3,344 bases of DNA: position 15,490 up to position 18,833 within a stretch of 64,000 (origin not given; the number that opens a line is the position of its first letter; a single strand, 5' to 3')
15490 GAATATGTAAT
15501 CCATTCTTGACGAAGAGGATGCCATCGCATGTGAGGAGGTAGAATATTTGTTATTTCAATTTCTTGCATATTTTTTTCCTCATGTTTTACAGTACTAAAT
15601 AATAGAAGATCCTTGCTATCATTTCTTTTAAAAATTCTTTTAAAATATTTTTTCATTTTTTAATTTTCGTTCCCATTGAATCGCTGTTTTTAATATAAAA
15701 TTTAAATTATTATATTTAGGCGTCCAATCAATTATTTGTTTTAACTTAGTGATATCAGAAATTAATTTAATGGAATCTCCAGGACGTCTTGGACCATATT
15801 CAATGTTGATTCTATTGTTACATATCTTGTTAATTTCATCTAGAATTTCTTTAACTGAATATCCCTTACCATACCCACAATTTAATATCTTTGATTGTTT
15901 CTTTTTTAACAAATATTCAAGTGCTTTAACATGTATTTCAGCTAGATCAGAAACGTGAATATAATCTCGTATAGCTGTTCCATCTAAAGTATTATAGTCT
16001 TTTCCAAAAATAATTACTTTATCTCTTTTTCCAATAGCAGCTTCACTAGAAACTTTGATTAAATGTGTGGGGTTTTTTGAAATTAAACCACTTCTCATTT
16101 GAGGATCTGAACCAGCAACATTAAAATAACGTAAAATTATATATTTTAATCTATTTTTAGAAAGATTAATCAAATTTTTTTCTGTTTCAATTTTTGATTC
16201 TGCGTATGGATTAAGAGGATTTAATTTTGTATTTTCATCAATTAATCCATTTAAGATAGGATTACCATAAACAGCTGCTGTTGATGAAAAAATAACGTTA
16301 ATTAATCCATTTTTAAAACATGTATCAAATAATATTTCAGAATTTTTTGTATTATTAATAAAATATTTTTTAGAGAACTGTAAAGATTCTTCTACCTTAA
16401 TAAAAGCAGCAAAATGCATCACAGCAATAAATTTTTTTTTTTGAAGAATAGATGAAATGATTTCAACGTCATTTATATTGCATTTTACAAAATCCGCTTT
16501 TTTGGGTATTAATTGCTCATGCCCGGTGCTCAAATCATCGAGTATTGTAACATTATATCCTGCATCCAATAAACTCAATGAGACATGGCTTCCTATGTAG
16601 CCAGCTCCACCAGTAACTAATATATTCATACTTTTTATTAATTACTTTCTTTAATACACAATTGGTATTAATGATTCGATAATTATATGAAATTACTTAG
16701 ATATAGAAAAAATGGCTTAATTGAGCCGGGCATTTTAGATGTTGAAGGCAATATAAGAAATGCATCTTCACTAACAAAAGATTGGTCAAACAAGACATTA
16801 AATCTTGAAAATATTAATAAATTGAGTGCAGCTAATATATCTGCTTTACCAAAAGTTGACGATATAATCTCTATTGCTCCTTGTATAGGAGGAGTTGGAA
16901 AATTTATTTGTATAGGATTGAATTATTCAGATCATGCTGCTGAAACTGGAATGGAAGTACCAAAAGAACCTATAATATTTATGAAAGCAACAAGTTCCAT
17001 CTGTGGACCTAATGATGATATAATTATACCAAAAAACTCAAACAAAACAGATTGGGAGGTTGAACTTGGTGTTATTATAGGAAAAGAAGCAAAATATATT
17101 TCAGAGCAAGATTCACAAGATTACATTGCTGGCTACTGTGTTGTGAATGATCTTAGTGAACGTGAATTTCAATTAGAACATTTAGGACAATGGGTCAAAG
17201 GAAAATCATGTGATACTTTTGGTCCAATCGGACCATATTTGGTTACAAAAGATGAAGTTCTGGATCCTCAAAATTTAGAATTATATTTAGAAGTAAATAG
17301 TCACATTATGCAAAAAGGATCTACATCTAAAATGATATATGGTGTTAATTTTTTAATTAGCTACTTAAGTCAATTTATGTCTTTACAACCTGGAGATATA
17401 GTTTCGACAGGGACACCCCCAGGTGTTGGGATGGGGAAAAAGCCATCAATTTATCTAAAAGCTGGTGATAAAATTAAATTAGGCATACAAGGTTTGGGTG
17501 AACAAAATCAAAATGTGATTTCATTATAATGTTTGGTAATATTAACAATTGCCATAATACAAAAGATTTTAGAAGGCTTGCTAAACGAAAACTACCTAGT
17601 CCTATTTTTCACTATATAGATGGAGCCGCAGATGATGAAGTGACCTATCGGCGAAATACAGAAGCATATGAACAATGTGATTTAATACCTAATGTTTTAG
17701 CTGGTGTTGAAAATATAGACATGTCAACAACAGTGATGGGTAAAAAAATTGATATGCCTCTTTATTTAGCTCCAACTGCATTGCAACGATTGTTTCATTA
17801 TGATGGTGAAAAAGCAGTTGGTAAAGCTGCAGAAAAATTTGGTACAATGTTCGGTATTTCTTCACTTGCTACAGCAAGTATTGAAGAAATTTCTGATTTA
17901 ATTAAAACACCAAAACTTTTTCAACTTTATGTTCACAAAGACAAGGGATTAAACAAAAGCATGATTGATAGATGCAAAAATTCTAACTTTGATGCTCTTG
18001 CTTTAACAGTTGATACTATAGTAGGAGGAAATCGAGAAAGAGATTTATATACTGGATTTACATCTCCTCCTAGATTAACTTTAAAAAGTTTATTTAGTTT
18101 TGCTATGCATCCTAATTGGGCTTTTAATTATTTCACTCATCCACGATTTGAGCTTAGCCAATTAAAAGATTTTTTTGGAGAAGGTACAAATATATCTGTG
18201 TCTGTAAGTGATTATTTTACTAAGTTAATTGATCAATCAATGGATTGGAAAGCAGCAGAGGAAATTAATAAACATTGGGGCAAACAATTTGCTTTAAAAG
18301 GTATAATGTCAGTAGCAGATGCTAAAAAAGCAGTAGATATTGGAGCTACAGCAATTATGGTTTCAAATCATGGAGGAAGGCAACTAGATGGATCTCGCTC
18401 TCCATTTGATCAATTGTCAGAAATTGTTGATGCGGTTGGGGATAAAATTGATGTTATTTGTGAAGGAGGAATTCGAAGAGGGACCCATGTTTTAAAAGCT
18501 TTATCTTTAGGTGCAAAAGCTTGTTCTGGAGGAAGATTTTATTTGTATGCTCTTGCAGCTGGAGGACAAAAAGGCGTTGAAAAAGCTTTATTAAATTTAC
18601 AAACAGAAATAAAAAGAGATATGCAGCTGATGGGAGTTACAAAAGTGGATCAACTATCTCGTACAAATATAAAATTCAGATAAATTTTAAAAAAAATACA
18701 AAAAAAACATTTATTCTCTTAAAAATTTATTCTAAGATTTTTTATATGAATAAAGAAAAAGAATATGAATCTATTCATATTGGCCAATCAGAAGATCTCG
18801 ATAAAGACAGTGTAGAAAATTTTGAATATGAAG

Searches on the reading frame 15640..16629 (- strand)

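Call 12: search_protein_families(library=pfam, proteins=[window:15640-16629:-], max_evalue=0.00001)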
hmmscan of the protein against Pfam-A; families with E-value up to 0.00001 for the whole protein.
window:15640-16629:- (329 aa): 6 families
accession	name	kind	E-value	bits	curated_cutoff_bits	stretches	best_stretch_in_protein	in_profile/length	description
PF01370.27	Epimerase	-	3.2e-46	158.1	20.9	1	3-252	1-240/240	NAD dependent epimerase/dehydratase family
PF16363.11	GDP_Man_Dehyd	-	3.4e-39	135.7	27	1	4-307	1-324/332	GDP-mannose 4,6 dehydratase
PF01073.25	3Beta_HSD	-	1.9e-16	60.4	22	1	4-248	1-240/280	3-beta hydroxysteroid dehydrogenase/isomerase family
PF04321.23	RmlD_sub_bind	-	6.2e-13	48.9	27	1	1-171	1-151/287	RmlD substrate binding domain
PF02719.21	Polysacc_synt_2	-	1.8e-07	31.1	20.2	1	3-174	1-174/293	Polysaccharide biosynthesis protein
PF05368.20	NmrA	-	5.2e-06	26.7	27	0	2-71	4-76/298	NmrA-like family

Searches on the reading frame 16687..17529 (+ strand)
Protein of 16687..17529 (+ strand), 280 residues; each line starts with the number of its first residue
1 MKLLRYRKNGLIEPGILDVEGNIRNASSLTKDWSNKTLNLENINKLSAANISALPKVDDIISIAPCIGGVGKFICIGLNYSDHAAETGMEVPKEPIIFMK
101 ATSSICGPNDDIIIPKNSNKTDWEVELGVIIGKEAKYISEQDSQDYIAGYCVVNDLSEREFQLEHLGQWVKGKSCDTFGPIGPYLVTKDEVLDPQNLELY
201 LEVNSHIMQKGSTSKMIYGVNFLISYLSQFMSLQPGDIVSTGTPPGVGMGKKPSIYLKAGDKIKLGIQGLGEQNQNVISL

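Call 12: search_protein_families(library=pfam, proteins=[window:16687-17529:+], max_evalue=0.00001)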
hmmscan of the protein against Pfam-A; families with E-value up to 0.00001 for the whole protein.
window:16687-17529:+ (280 aa): 1 family
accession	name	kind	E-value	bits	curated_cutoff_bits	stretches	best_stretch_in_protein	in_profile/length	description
PF01557.24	FAA_hydrolase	-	1.1e-70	238.1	23.9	1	72-277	1-213/214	Fumarylacetoacetate (FAA) hydrolase C-terminal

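Call 24: search_protein_families(library=ncbifam, proteins=[window:16687-17529:+], max_evalue=1e-10)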
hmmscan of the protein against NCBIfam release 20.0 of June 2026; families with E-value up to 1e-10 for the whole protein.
window:16687-17529:+ (280 aa): 6 families
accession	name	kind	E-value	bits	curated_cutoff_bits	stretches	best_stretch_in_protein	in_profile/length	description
NF053535.1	DhyDRhmHlse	equivalog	6.4e-114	380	500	1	1-279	1-280/284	2,4-didehydro-3-deoxy-L-rhamnonate hydrolase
TIGR02303.1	HpaG-C-term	equivalog_domain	1.6e-56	191.5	276.4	1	60-278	34-243/245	4-hydroxyphenylacetate degradation bifunctional isomerase/decarboxylase, C-terminal subunit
NF011750.0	PRK15203.1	equivalog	3e-48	164.7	811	1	70-248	222-400/429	4-hydroxyphenylacetate degradation bifunctional isomerase/decarboxylase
NF007967.0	PRK10691.1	equivalog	4.5e-43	147.1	201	1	70-267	16-209/219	fumarylacetoacetate hydrolase family protein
NF009399.0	PRK12764.1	equivalog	6.6e-36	124.4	444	1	68-249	19-198/501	fumarylacetoacetate hydrolase family protein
TIGR02305.1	HpaG-N-term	equivalog_domain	6.2e-32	110.8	228.65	1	91-274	29-202/205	4-hydroxyphenylacetate degradation bifunctional isomerase/decarboxylase, N-terminal subunit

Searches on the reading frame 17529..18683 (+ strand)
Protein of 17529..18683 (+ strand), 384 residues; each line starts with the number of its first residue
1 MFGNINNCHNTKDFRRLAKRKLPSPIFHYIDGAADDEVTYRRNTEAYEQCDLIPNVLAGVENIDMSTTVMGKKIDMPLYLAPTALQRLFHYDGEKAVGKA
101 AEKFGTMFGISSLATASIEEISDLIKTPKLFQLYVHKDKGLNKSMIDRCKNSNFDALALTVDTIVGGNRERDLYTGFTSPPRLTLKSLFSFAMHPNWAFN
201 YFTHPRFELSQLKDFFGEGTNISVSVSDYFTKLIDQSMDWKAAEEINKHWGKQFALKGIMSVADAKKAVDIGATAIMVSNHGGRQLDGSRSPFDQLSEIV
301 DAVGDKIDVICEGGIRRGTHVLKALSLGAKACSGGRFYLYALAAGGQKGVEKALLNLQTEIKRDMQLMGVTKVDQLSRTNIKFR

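Call 12: search_protein_families(library=pfam, proteins=[window:17529-18683:+], max_evalue=0.00001)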
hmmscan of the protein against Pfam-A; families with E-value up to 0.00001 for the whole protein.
window:17529-18683:+ (384 aa): 2 families
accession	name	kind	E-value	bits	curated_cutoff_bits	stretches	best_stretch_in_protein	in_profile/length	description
PF01070.24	FMN_dh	-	1.6e-128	429.1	24.9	1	18-381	1-348/350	FMN-dependent dehydrogenase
PF03060.21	NMO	-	6e-06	26.3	28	0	239-356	122-243/331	Nitronate monooxygenase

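Call 24: search_protein_families(library=ncbifam, proteins=[window:17529-18683:+], max_evalue=1e-10)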
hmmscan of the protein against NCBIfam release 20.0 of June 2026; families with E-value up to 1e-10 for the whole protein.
window:17529-18683:+ (384 aa): 5 families
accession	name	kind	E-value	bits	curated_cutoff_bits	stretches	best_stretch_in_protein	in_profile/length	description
NF008398.0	PRK11197.1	subfamily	6.6e-89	298.3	376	1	10-379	5-373/381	L-lactate dehydrogenase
NF033901.1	L_lactate_LldD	exception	4.3e-80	269.6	550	1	11-379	6-373/377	FMN-dependent L-lactate dehydrogenase LldD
TIGR02708.1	L_lactate_ox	equivalog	8e-76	255.4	645.5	2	9-180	14-186/367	L-lactate oxidase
TIGR03966.1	actino_HemFlav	equivalog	1.8e-72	244.2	470.85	1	15-381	12-377/385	pre-mycofactocin synthase MftD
TIGR02151.1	IPP_isom_2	equivalog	2e-14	53.3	281.3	0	300-380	254-333/338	type 2 isopentenyl-diphosphate Delta-isomerase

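Call 60: find_homologous_proteins(query=window:17529-18680:+, max_evalue=1e-30)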
Query window:17529-18680:+ (384 aa): 8000 proteins with E <= 1e-30 among 8000 candidates; the best 120 are listed.
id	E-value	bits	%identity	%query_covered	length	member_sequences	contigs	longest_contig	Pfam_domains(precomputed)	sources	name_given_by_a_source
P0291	1.3e-257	872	100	100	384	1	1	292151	PF01070.25,PF03060.22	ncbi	-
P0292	7.2e-247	836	96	100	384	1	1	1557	PF01070.25,PF03060.22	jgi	-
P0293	1.9e-246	835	95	100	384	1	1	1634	PF01070.25,PF03060.22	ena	-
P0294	1.9e-246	835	96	100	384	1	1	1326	PF01070.25,PF03060.22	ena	-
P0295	2.6e-246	835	95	100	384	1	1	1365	PF01070.25,PF03060.22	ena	-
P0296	4.5e-246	834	95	100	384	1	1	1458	PF01070.25,PF03060.22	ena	-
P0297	8.9e-246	833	95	100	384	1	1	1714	PF01070.25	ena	-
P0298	3.1e-245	831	95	100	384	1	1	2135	PF01070.25,PF03060.22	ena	-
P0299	3.1e-245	831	95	100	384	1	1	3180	PF01070.25,PF03060.22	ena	-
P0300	3.5e-245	831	95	100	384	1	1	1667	PF01070.25,PF03060.22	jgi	-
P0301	4.2e-245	831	95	100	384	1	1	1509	PF01070.25,PF03060.22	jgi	-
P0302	4.3e-245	831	95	100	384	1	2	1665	PF01070.25,PF03060.22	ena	-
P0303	5.9e-245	830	94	100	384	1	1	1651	PF01070.25,PF03060.22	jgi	-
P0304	8.0e-245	830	95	100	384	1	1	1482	PF01070.25,PF03060.22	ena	-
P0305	8.8e-245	829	95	100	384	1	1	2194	PF01070.25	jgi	jgi:L-lactate dehydrogenase (cytochrome)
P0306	1.1e-244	829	94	100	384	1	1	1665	PF01070.25,PF03060.22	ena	-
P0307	1.5e-244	829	94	100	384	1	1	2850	PF01070.25,PF03060.22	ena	-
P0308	1.5e-244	829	94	100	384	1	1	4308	PF01070.25,PF03060.22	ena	-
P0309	1.5e-244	829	95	100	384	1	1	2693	PF01070.25,PF03060.22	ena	-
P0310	1.6e-244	829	95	100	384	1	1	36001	PF01070.25,PF03060.22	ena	-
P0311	2.1e-244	828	94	100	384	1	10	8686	PF01070.25,PF03060.22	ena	-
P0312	2.1e-244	828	94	100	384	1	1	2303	PF01070.25,PF03060.22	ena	-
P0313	2.1e-244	828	94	100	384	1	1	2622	PF01070.25,PF03060.22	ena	-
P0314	2.1e-244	828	94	100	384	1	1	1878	PF01070.25,PF03060.22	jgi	-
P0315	2.1e-244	828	94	100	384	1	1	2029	PF01070.25,PF03060.22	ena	-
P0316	3.2e-244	828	94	100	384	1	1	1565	PF01070.25,PF03060.22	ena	-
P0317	5.5e-244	827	94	100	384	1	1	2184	PF01070.25,PF03060.22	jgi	-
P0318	5.5e-244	827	94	100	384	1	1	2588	PF01070.25,PF03060.22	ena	-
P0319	5.6e-244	827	94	100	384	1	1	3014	PF01070.25,PF03060.22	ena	-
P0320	7.5e-244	826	94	100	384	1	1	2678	PF01070.25,PF03060.22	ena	-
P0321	7.6e-244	826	94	100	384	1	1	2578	PF01070.25,PF03060.22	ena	-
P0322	7.6e-244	826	94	100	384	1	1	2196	PF01070.25,PF03060.22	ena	-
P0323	1.0e-243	826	94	100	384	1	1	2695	PF01070.25,PF03060.22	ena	-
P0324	1.0e-243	826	94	100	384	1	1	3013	PF01070.25,PF03060.22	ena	-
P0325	1.0e-243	826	94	100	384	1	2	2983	PF01070.25,PF03060.22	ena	-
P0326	1.0e-243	826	94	100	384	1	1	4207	PF01070.25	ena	-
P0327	1.1e-243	826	95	100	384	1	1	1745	PF01070.25,PF03060.22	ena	-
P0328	1.4e-243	826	94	100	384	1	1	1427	PF01070.25,PF03060.22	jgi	-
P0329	1.4e-243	826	94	100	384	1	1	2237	PF01070.25,PF03060.22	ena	-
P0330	1.4e-243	826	94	100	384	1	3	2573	PF01070.25,PF03060.22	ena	-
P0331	1.5e-243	825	94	100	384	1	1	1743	PF01070.25,PF03060.22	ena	-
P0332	2.0e-243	825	94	100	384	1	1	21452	PF01070.25,PF03060.22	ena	-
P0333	2.0e-243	825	94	100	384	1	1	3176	PF01070.25,PF03060.22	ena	-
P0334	2.7e-243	825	93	100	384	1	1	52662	PF01070.25,PF03060.22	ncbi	-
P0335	2.7e-243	825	94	100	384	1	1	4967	PF01070.25,PF03060.22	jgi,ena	-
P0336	2.7e-243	825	94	100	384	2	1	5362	PF01070.25,PF03060.22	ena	-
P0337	2.8e-243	825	94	100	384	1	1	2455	PF01070.25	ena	-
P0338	3.8e-243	824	94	100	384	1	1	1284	PF01070.25,PF03060.22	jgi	-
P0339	3.8e-243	824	94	100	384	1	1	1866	PF01070.25,PF03060.22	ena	-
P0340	5.2e-243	824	94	100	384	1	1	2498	PF01070.25,PF03060.22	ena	-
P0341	5.2e-243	824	94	100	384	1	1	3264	PF01070.25,PF03060.22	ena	-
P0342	5.2e-243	824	94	100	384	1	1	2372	PF01070.25,PF03060.22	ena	-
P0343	5.2e-243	824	94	100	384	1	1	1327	PF01070.25,PF03060.22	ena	-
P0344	5.3e-243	824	94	100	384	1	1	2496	PF01070.25,PF03060.22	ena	-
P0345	7.1e-243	823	94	100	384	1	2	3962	PF01070.25,PF03060.22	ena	-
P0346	7.2e-243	823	94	100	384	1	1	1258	PF01070.25,PF03060.22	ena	-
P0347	7.2e-243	823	94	100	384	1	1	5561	PF01070.25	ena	-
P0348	7.3e-243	823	93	100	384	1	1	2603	PF01070.25,PF03060.22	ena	-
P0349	7.3e-243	823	93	100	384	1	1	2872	PF01070.25,PF00478.32,PF03060.22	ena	-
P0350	9.7e-243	823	94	100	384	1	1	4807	PF01070.25,PF03060.22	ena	-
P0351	9.9e-243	823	94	100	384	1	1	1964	PF01070.25,PF03060.22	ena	-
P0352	1.3e-242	822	94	100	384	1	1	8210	PF01070.25,PF03060.22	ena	-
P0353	1.3e-242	822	94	100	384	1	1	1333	PF01070.25,PF03060.22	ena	-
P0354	1.4e-242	822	94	100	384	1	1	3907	PF01070.25,PF03060.22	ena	-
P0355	1.4e-242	822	93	100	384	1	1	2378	PF01070.25,PF03060.22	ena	-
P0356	1.9e-242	822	94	100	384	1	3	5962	PF01070.25,PF03060.22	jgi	-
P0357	1.9e-242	822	94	100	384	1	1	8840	PF01070.25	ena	-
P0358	2.6e-242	821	93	100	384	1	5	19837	PF01070.25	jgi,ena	-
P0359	2.6e-242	821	93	100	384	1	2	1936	PF01070.25,PF03060.22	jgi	jgi:L-lactate dehydrogenase (cytochrome)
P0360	2.6e-242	821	93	100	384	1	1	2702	PF01070.25,PF03060.22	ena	-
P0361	3.5e-242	821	93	100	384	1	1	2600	PF01070.25,PF03060.22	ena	-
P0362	3.6e-242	821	93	100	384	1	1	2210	PF01070.25,PF03060.22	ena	-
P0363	4.8e-242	820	93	100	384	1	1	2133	PF01070.25,PF03060.22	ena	-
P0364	6.8e-242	820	93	100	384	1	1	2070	PF01070.25,PF03060.22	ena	-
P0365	6.9e-242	820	93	100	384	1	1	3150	PF01070.25,PF03060.22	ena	-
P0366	6.9e-242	820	93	100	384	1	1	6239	PF01070.25,PF03060.22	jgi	-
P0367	9.3e-242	820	93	100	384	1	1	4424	PF01070.25,PF03060.22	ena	-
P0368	9.3e-242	820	94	100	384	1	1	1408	PF01070.25,PF03060.22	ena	-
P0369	9.9e-242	819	94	100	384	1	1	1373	PF01070.25,PF03060.22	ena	-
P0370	1.3e-241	819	93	100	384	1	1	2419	PF01070.25,PF03060.22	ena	-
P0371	1.7e-241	819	94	100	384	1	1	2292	PF01070.25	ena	-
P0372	1.8e-241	819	93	100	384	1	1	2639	PF01070.25,PF03060.22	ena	-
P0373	1.8e-241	819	94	100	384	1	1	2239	PF01070.25,PF03060.22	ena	-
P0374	1.8e-241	819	93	100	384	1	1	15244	PF01070.25,PF03060.22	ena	-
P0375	2.4e-241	818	93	100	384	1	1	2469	PF01070.25,PF03060.22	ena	-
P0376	2.4e-241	818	93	100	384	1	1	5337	PF01070.25,PF03060.22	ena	-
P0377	2.4e-241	818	93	100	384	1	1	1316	PF01070.25,PF03060.22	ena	-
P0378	3.3e-241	818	93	100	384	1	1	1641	PF01070.25,PF03060.22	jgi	-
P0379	3.3e-241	818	93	100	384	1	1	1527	PF01070.25,PF03060.22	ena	-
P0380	4.6e-241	817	93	100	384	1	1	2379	PF01070.25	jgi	-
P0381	6.3e-241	817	93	100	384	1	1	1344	PF01070.25,PF03060.22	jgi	-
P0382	6.4e-241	817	93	100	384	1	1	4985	PF01070.25,PF03060.22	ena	-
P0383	8.8e-241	816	93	100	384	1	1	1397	PF01070.25,PF03060.22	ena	-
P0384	1.1e-240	816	93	100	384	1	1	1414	PF01070.25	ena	-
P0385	1.2e-240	816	92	100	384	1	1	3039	PF01070.25,PF03060.22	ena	-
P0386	1.7e-240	815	93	100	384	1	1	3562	PF01070.25,PF03060.22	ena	-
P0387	3.2e-240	814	93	100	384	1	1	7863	PF01070.25,PF03060.22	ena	-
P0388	6.1e-240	814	93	100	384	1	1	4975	PF01070.25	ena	-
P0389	8.6e-240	813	93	99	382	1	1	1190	PF01070.25,PF03060.22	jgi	-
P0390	1.2e-239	813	93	100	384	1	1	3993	PF01070.25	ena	-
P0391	1.2e-239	813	93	100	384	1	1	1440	PF01070.25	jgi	-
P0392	1.6e-239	812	93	100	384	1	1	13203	PF01070.25,PF03060.22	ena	-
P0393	2.2e-239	812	92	100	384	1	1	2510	PF01070.25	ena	-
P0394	3.1e-239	811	92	100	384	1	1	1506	PF01070.25,PF03060.22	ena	-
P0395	5.7e-239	810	93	100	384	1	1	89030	PF01070.25,PF03060.22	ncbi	-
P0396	5.8e-239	810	92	100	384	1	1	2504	PF01070.25,PF03060.22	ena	-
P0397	8.3e-238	807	93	98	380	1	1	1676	PF01070.25,PF03060.22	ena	-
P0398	7.0e-237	804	92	100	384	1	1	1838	PF01070.25,PF03060.22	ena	-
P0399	1.0e-236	803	92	100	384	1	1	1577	PF01070.25,PF03060.22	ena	-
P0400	4.0e-233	791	89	100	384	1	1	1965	PF01070.25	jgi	-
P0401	5.0e-231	784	89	100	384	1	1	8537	PF01070.25,PF03060.22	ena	-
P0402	3.4e-230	782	88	100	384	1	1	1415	PF01070.25,PF03060.22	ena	-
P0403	3.6e-230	781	88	100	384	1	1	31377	PF01070.25,PF03060.22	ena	-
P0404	5.9e-229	777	90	100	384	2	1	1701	PF01070.25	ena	-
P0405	1.1e-228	776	87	100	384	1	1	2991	PF01070.25,PF03060.22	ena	-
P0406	1.7e-228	776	88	100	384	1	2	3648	PF01070.25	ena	-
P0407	6.2e-228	774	87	100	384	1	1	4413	PF01070.25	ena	-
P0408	1.0e-227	773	87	100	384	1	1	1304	PF01070.25,PF03060.22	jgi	-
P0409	1.1e-227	773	86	100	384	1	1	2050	PF01070.25,PF03060.22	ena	-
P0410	2.8e-227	772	86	100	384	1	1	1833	PF01070.25,PF03060.22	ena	-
